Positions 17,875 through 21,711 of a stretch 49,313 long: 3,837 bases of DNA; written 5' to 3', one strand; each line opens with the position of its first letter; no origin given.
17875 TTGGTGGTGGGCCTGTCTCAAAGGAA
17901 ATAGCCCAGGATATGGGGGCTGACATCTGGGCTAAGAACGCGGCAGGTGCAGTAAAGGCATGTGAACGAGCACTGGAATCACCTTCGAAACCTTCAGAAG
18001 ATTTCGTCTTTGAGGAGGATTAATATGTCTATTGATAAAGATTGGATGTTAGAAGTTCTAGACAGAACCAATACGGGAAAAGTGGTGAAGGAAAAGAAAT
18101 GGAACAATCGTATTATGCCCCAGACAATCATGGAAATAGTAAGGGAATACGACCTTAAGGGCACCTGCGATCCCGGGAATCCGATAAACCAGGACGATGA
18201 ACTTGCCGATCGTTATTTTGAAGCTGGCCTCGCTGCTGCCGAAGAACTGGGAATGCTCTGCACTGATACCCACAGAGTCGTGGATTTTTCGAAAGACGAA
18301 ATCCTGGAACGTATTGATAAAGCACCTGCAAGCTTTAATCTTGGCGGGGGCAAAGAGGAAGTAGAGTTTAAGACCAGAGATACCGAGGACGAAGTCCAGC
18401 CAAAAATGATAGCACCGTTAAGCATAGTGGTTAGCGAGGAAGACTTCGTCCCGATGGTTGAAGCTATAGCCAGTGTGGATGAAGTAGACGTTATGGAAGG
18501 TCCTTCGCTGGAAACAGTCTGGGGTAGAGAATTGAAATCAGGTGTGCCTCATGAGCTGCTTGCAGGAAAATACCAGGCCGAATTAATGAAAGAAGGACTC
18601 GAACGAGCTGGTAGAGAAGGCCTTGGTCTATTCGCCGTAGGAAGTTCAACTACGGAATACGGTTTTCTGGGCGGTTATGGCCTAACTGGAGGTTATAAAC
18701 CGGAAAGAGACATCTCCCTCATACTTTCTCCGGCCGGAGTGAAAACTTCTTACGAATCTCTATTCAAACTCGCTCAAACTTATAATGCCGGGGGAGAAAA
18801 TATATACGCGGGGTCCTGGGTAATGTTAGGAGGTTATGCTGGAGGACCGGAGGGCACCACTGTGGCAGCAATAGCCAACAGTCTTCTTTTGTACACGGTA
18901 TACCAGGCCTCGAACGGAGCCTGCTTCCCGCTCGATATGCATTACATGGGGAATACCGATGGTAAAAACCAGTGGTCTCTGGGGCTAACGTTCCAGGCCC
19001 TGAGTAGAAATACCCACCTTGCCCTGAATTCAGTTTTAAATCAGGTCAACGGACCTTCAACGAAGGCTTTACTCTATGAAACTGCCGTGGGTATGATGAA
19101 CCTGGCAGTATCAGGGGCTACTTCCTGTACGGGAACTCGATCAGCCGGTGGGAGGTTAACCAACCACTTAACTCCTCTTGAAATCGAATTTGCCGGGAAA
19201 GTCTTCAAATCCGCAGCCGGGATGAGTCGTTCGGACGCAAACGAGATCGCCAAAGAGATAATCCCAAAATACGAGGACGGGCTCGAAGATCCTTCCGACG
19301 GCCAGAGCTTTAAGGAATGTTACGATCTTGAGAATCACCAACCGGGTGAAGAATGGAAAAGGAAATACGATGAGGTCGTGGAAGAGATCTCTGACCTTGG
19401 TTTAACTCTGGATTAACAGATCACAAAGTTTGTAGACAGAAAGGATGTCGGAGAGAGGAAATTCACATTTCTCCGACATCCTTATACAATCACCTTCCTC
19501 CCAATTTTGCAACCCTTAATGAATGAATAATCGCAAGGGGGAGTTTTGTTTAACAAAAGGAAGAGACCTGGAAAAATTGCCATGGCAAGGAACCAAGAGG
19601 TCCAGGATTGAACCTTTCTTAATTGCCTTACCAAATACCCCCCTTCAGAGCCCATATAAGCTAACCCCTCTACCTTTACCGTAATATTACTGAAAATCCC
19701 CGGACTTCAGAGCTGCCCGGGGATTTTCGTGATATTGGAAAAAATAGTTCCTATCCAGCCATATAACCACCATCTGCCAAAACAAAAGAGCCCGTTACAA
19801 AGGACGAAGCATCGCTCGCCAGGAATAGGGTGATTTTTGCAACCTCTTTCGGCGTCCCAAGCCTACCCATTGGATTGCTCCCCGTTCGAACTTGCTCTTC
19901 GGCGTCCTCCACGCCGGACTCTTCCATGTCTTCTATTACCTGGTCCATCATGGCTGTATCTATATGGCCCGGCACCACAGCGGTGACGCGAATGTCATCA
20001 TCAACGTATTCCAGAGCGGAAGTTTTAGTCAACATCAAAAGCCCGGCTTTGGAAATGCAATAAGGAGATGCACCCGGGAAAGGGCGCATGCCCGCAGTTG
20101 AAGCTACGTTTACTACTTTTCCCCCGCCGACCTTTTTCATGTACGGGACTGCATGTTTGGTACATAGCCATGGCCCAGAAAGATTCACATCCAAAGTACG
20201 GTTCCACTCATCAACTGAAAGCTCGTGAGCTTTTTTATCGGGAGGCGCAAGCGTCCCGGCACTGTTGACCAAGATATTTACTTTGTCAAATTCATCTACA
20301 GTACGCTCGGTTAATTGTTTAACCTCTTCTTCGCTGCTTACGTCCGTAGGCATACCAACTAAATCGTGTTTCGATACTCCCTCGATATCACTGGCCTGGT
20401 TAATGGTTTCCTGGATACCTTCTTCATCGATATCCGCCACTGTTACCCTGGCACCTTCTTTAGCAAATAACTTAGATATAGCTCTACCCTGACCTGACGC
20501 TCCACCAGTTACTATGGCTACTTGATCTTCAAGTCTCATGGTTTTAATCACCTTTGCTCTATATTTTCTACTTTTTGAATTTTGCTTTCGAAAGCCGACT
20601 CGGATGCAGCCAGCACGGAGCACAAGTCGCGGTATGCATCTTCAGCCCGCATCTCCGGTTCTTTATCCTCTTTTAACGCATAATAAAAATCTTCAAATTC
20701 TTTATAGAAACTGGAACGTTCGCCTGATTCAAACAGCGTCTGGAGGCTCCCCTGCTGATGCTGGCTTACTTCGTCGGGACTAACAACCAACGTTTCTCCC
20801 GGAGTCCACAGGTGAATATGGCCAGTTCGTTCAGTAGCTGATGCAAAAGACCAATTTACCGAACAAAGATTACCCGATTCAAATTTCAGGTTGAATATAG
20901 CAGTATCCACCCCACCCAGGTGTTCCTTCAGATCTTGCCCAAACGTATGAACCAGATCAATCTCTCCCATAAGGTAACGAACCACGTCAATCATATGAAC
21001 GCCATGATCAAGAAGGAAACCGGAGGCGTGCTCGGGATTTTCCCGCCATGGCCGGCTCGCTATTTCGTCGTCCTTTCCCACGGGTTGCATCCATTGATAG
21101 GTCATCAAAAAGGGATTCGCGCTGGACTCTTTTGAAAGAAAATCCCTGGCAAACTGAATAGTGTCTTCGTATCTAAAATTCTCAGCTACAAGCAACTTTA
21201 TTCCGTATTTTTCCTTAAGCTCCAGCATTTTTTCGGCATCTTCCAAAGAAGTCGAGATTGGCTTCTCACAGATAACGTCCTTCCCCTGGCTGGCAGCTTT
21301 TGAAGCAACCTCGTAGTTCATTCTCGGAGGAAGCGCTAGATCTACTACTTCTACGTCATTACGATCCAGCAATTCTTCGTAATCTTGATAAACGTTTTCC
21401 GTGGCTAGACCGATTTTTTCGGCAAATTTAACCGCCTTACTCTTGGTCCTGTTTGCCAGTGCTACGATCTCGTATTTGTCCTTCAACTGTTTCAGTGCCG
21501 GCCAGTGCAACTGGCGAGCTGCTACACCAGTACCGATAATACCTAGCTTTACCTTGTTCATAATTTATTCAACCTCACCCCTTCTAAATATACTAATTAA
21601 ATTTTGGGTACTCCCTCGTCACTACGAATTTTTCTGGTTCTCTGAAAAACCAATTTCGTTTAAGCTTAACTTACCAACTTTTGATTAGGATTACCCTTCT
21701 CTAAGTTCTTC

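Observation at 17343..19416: Corrinoid protein plus MtmB-family methyltransferase that lacks the pyrrolysine codon: possible new substrate class (secondary amine such as sarcosine or an N-methyl heterocycle)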

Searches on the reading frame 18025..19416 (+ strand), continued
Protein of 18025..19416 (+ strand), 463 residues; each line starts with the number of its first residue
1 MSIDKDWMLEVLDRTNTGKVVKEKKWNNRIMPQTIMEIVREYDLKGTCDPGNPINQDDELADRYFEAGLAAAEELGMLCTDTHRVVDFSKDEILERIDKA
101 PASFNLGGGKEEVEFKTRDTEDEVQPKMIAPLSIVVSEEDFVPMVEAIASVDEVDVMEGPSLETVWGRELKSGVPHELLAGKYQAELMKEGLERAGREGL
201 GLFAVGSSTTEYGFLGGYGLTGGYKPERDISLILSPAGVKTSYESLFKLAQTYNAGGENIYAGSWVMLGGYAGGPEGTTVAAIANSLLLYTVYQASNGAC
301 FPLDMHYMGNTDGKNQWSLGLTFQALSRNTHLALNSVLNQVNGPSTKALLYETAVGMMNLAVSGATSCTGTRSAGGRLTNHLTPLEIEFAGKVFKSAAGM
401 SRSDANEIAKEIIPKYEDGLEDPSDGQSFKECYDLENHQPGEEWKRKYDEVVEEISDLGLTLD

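Call 92: search_solved_structures(query=L007:1830-3218:+, max_evalue=0.01)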
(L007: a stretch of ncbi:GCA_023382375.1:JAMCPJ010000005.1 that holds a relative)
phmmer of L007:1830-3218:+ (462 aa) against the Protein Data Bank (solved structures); distinct sequences matched with E-value up to 0.01: 61 (the best 60 are shown).
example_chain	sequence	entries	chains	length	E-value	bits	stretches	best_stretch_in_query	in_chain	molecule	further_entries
6dtq_A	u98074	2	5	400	3.1e-60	207.4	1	72-452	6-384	maltose-binding protein MalE3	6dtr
1eu8_A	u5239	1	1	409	6.2e-51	176.7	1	90-454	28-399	TREHALOSE/MALTOSE BINDING PROTEIN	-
7nbz_A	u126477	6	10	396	5.4e-41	144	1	91-456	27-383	Sulfoquinovosyl binding protein | Sulfoquinovosyl glycerol-binding protein SmoF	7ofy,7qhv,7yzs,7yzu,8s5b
6jam_A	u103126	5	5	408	6.5e-29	104.1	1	99-457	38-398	ABC transporter, periplasmic substrate-binding protein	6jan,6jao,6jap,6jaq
6jal_A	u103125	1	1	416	6.9e-29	104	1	99-457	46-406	ABC transporter, periplasmic substrate-binding protein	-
6jai_A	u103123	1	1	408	1.1e-28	103.3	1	99-457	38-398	ABC transporter, periplasmic substrate-binding protein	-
6j9w_A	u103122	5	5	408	1.6e-28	102.9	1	99-457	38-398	ABC transporter, periplasmic substrate-binding protein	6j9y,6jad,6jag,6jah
6jar_A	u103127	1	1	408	1.6e-28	102.8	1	99-457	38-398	ABC transporter, periplasmic substrate-binding protein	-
6jaz_A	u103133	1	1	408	3.5e-27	98.4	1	99-457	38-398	ABC transporter, periplasmic substrate-binding protein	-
6jb0_A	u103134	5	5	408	1.2e-26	96.6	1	99-457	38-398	ABC transporter, periplasmic substrate-binding protein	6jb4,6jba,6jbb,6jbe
5ci5_A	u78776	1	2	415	1.1e-25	93.5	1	96-457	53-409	Extracellular solute-binding protein family 1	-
5iai_A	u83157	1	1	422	9.2e-24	87.1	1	74-452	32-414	Sugar ABC transporter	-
5ysb_A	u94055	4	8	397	4.5e-18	68.4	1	88-431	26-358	Lin1841 protein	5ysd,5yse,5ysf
4qrz_A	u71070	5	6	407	2.2e-15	59.5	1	160-459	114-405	ABC-TYPE SUGAR TRANSPORTER | ABC transporter, substrate binding protein (Sugar)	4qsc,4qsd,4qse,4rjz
4rya_A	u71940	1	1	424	4e-13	52.1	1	92-368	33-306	ABC transporter substrate binding protein (Sorbitol)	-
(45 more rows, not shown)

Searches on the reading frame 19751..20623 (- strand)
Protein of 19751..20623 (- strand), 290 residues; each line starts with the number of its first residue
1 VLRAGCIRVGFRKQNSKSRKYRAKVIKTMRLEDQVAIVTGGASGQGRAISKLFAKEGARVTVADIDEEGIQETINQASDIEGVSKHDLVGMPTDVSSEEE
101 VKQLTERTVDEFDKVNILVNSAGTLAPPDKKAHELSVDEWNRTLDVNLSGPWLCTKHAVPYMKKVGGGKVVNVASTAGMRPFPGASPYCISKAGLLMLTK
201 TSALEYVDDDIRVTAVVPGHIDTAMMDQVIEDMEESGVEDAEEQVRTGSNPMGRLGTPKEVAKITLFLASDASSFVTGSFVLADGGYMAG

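Call 3: search_protein_families(library=pfam, proteins=[window:19751-20623:-], max_evalue=0.01)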
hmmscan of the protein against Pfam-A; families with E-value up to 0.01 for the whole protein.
window:19751-20623:- (290 aa): 5 families
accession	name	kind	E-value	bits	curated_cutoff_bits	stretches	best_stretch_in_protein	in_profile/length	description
PF13561.12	adh_short_C2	-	3.2e-60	204.1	27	1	42-287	3-235/236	Enoyl-(Acyl carrier protein) reductase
PF00106.31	adh_short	-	1.1e-52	178.8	26.6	1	34-232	1-193/195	short chain dehydrogenase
PF08659.16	KR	-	4.1e-08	33.8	22.6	1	37-189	4-150/180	KR domain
PF23441.1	SDR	-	2e-07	31.1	27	1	32-287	6-255/258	SDR-like rossmann domain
PF02737.24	3HCDH_N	-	0.0072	16.7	22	0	35-84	2-50/180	3-hydroxyacyl-CoA dehydrogenase, NAD binding domain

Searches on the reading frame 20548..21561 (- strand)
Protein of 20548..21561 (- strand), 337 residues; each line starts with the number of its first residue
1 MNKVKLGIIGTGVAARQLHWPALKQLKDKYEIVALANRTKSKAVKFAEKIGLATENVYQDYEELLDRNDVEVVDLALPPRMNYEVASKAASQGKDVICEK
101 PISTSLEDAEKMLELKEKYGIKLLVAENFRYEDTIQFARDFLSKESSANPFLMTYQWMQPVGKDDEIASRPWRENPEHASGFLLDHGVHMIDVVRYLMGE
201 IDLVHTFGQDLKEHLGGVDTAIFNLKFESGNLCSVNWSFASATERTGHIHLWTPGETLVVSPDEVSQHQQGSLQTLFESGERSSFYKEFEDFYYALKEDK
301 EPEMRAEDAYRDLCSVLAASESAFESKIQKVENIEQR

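Call 3: search_protein_families(library=pfam, proteins=[window:20548-21561:-], max_evalue=0.01)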
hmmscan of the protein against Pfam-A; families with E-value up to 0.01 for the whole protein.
window:20548-21561:- (337 aa): 8 families
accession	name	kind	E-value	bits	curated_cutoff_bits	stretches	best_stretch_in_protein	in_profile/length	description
PF01408.29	GFO_IDH_MocA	-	1.2e-26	94.1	24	1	5-125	2-118/120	Oxidoreductase family, NAD-binding Rossmann fold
PF02894.22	GFO_IDH_MocA_C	-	1.2e-19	71.4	22.9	1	171-330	31-215/218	Oxidoreductase family, C-terminal alpha/beta domain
PF22725.1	GFO_IDH_MocA_C3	-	6.5e-17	62.1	27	1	149-246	15-111/124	GFO/IDH/MocA C-terminal domain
PF03807.23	F420_oxidored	-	4.1e-07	30.9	21.6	1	5-97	1-89/94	NADP oxidoreductase coenzyme F420-dependent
PF03447.22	NAD_binding_3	-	0.00011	23.3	24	1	7-125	3-115/116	Homoserine dehydrogenase, NAD binding domain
PF01488.26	Shikimate_DH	-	0.0018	18.8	24.3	1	3-70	12-78/138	Shikimate / quinate 5-dehydrogenase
PF01118.30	Semialdhyde_dh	-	0.0065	17.3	26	0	5-97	1-94/121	Semialdehyde dehydrogenase, NAD binding domain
PF19858.4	OxRdtase_C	-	0.007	16.2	26.3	0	182-307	21-147/163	Bacterial oxidoreductases, C-terminal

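Call 85: search_protein_families(library=ncbifam, proteins=[window:20548-21561:-], max_evalue=1e-10)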
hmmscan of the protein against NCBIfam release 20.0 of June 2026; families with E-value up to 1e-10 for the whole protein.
window:20548-21561:- (337 aa): 7 families
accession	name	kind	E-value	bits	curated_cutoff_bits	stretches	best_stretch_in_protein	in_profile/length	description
TIGR04380.1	myo_inos_iolG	equivalog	2.6e-33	115.3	355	1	3-327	1-327/330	inositol 2-dehydrogenase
NF052479.1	LevoglcsnDh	equivalog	7e-26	90.8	650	1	18-207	28-211/386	levoglucosan dehydrogenase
NF040723.1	UDP-GlcNAcDh_Arch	equivalog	1.3e-23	84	450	1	5-323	2-301/302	UDP-N-acetylglucosamine 3-dehydrogenase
NF041392.1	XylDh_Gfo6_Halo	equivalog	5.5e-21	74.7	350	1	3-324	16-343/350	D-xylose 1-dehydrogenase Gfo6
NF008607.0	PRK11579.1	subfamily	7.2e-14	51.5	330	1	2-200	3-191/346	oxidoreductase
NF052679.1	InsChiInosDhIolG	equivalog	1.8e-12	46.9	540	1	4-155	3-153/343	bifunctional inositol 2-dehydrogenase/D-chiro-inositol 1-dehydrogenase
NF007574.0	PRK10206.1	equivalog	9e-11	41.4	352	0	7-141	6-137/345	oxidoreductase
